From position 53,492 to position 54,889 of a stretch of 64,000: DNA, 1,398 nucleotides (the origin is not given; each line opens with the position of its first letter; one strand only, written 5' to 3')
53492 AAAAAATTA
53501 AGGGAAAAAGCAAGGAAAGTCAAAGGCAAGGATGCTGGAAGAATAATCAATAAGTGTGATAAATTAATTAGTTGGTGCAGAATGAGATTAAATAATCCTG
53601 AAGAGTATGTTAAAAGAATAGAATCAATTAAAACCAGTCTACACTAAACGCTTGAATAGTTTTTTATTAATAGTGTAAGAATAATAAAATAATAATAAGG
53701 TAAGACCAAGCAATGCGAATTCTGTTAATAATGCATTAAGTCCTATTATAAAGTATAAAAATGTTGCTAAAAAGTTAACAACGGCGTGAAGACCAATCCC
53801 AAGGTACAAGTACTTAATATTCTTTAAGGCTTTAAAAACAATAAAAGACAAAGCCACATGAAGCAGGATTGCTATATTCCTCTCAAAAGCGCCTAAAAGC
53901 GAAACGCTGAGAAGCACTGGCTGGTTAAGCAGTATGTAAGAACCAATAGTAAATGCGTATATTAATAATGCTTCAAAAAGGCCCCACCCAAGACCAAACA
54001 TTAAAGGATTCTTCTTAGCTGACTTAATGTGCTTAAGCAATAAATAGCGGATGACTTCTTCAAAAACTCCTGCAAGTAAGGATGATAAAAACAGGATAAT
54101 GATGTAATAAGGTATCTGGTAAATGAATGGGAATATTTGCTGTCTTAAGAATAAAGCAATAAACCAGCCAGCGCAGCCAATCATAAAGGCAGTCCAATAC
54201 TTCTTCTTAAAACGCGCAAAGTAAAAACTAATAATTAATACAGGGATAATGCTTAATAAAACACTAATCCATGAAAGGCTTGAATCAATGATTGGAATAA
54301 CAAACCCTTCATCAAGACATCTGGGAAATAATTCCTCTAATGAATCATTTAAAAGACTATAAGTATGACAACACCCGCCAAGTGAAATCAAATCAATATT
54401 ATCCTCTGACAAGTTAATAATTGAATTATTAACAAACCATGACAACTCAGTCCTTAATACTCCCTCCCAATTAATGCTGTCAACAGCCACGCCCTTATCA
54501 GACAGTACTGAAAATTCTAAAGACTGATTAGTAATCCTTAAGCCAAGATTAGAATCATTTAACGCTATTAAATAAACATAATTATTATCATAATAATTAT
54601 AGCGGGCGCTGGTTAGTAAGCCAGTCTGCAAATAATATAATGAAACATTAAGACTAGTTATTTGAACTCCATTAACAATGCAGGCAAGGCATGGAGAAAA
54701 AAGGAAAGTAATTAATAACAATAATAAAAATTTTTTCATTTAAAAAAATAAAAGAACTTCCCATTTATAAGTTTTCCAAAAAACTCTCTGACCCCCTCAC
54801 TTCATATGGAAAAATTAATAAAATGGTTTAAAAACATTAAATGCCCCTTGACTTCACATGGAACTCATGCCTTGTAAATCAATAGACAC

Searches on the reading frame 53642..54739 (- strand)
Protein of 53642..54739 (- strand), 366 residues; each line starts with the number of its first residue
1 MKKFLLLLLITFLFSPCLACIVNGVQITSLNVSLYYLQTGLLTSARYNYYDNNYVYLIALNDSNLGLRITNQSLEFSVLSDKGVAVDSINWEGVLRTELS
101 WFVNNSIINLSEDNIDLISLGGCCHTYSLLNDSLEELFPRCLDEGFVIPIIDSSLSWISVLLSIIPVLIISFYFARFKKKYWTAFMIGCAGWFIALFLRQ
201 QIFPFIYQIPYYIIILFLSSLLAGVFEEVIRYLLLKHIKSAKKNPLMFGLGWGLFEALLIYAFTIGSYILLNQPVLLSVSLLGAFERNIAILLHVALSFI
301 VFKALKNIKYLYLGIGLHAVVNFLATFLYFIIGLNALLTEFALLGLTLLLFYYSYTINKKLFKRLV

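Call 5: search_protein_families(library=ncbifam, proteins=[window:53642-54739:-], max_evalue=0.1)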
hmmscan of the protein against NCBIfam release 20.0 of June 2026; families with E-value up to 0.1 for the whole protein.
window:53642-54739:- (366 aa): 0 families

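Call 68: search_protein_families(library=pfam, proteins=[window:53642-54739:-], max_evalue=0.01)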
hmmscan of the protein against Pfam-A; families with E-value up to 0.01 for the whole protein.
window:53642-54739:- (366 aa): 1 family
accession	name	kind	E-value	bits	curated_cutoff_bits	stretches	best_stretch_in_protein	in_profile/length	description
PF10086.14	YhfC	-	7.6e-11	42.4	24.2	2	280-328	157-207/222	YhfC intramembrane metalloprotease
